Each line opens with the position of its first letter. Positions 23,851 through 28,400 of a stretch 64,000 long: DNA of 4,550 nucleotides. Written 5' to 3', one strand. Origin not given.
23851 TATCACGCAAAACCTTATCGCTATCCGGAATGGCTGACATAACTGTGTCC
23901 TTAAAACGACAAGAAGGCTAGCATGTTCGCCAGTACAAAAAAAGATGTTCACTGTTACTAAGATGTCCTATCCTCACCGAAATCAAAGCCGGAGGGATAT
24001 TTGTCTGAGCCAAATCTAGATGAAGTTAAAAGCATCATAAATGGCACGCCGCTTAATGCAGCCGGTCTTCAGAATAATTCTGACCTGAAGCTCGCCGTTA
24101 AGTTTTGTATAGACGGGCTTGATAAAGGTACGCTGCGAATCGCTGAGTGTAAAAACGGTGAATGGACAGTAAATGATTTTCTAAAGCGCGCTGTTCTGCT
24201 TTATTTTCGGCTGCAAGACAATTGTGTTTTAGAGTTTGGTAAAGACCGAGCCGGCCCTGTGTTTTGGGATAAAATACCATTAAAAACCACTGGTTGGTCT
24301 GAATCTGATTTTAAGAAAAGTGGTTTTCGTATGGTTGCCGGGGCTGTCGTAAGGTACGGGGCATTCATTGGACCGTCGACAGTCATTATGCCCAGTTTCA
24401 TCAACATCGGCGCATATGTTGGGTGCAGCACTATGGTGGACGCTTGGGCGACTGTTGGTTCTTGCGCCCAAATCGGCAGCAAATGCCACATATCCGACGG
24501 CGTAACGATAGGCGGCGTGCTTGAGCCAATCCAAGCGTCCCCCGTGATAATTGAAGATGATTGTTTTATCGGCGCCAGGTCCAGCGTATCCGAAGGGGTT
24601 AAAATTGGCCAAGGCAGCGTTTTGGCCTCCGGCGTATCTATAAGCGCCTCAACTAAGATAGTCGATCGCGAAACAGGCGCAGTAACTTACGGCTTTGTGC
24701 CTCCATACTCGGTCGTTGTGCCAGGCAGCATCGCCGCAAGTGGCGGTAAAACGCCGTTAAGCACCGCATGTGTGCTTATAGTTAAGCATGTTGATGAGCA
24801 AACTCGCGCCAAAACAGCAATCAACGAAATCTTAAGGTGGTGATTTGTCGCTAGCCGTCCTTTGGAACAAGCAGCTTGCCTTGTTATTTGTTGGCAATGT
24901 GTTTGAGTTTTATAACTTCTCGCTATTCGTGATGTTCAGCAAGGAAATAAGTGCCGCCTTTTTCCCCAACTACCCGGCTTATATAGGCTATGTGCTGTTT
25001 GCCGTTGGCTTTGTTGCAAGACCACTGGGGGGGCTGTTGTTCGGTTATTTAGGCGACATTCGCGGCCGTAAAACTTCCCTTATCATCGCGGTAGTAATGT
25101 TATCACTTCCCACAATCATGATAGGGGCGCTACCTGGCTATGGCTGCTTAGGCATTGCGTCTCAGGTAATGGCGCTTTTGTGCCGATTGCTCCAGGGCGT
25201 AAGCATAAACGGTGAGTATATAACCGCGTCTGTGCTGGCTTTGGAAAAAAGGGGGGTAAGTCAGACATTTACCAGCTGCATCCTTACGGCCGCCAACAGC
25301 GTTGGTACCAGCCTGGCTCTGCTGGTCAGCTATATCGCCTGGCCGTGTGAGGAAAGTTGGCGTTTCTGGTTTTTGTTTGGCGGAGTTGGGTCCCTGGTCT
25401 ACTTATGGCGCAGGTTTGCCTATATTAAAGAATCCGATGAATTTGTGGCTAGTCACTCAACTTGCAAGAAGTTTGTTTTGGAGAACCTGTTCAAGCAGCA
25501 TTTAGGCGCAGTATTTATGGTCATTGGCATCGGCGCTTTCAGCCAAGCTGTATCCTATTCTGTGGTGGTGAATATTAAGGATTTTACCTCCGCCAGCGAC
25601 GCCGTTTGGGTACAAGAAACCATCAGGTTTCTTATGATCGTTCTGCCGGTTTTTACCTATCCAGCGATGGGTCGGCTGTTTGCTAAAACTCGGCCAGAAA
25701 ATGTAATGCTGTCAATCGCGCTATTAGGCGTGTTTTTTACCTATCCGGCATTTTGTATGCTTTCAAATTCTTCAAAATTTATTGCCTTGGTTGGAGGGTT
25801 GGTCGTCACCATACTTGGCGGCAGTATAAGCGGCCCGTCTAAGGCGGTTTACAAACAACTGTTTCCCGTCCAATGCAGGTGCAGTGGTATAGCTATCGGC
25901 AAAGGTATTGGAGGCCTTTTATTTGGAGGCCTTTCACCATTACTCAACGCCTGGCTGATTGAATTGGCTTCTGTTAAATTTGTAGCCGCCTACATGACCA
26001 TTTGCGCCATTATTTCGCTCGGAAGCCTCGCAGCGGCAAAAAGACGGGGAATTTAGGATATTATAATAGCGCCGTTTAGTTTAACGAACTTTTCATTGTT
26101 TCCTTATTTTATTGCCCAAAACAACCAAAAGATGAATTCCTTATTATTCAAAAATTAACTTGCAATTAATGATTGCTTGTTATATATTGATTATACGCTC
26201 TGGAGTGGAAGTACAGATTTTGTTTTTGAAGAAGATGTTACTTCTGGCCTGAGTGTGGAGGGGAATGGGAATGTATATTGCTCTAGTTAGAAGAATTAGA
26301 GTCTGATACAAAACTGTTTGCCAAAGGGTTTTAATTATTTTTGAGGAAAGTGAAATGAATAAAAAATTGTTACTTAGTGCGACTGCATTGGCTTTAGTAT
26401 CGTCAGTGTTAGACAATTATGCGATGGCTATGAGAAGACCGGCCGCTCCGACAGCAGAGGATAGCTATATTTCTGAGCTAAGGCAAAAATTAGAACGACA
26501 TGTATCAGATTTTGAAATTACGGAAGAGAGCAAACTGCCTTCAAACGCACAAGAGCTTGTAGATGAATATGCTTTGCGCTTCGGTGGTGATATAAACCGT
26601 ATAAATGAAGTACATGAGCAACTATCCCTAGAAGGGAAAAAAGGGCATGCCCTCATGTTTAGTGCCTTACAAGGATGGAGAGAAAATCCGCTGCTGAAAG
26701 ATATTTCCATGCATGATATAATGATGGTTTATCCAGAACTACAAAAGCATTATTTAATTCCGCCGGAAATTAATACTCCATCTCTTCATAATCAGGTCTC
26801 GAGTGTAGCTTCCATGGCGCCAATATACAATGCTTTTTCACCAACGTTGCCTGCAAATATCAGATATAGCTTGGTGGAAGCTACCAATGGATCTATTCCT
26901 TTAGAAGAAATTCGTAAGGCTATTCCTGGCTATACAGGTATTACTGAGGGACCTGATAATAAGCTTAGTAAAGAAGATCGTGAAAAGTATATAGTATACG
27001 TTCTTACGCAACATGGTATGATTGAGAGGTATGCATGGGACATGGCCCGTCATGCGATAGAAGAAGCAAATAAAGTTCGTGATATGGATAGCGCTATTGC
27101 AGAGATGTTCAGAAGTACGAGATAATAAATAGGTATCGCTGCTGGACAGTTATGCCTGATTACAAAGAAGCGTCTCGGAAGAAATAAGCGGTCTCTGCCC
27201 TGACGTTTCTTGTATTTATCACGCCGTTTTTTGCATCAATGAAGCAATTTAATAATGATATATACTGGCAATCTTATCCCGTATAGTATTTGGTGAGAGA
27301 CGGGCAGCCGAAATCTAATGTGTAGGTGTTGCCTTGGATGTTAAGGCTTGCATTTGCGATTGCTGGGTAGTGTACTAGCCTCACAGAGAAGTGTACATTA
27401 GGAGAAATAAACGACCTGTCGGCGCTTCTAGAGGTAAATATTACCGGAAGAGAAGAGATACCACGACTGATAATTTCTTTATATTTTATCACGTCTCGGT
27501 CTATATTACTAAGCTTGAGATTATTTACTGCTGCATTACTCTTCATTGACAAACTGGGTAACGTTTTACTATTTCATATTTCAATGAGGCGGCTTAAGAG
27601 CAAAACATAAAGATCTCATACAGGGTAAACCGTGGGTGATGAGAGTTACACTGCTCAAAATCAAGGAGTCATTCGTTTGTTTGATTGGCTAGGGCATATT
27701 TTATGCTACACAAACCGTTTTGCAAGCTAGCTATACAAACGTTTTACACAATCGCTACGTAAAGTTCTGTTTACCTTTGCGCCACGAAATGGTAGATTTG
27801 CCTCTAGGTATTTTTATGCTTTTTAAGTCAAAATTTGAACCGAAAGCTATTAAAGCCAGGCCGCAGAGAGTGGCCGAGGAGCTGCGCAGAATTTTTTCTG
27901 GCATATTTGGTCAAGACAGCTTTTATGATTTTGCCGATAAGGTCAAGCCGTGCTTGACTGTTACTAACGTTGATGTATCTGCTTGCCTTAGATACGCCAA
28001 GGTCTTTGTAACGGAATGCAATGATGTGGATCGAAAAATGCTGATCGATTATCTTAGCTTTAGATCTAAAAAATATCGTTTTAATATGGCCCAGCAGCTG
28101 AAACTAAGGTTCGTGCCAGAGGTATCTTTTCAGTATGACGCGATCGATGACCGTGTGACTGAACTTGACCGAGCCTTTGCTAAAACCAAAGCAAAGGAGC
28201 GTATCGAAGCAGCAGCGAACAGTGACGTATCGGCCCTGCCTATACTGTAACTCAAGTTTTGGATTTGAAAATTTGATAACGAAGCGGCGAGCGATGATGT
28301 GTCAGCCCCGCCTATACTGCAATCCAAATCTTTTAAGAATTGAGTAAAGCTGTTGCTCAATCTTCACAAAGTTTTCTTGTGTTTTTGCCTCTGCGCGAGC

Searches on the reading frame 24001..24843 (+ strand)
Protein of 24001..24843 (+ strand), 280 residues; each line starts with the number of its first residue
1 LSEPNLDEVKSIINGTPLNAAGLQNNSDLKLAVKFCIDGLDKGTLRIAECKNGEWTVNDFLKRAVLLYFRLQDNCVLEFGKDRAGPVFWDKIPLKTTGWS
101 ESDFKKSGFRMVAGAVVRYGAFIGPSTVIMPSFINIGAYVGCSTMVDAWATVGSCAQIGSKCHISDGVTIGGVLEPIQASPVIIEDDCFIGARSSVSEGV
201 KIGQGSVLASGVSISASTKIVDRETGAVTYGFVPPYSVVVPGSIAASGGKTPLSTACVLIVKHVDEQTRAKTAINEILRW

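Call 50: search_protein_families(library=pfam, proteins=[window:24001-24843:+], max_evalue=0.001)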
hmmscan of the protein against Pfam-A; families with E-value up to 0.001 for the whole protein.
window:24001-24843:+ (280 aa): 4 families
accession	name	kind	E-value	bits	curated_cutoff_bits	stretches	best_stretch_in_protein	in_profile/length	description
PF14805.11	THDPS_N_2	-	3.4e-15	56.4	25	1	22-71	15-67/67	Tetrahydrodipicolinate N-succinyltransferase N-terminal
PF00132.30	Hexapep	-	7.3e-15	54.4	27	2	182-215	2-35/36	Bacterial transferase hexapeptide (six repeats)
PF14602.12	Hexapep_2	-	1.6e-14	53.7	27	1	181-216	1-34/34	Hexapeptide repeat of succinyl-transferase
PF25084.1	LbH_EIF2B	-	1.1e-05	25.8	54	1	137-219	21-104/105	EIF2B subunit epsilon LbH domain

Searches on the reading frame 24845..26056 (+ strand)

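Call 50: search_protein_families(library=pfam, proteins=[window:24845-26056:+], max_evalue=0.001)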
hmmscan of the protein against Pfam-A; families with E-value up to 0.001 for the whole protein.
window:24845-26056:+ (403 aa): 2 families
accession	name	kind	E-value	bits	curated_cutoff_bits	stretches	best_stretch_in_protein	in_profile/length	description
PF07690.21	MFS_1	-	5.6e-10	39.1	33.4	1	14-335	1-318/347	Major Facilitator Superfamily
PF00083.30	Sugar_tr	-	1.6e-07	31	22.3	1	50-188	50-186/452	Sugar (and other) transporter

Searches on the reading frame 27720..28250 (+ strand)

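Call 50: search_protein_families(library=pfam, proteins=[window:27720-28250:+], max_evalue=0.001)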
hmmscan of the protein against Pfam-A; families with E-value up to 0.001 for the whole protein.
window:27720-28250:+ (176 aa): 1 family
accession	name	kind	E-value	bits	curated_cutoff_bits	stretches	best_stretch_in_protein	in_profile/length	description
PF02033.23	RBFA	-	9.7e-15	55.2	34.7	1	47-151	1-103/105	Ribosome-binding factor A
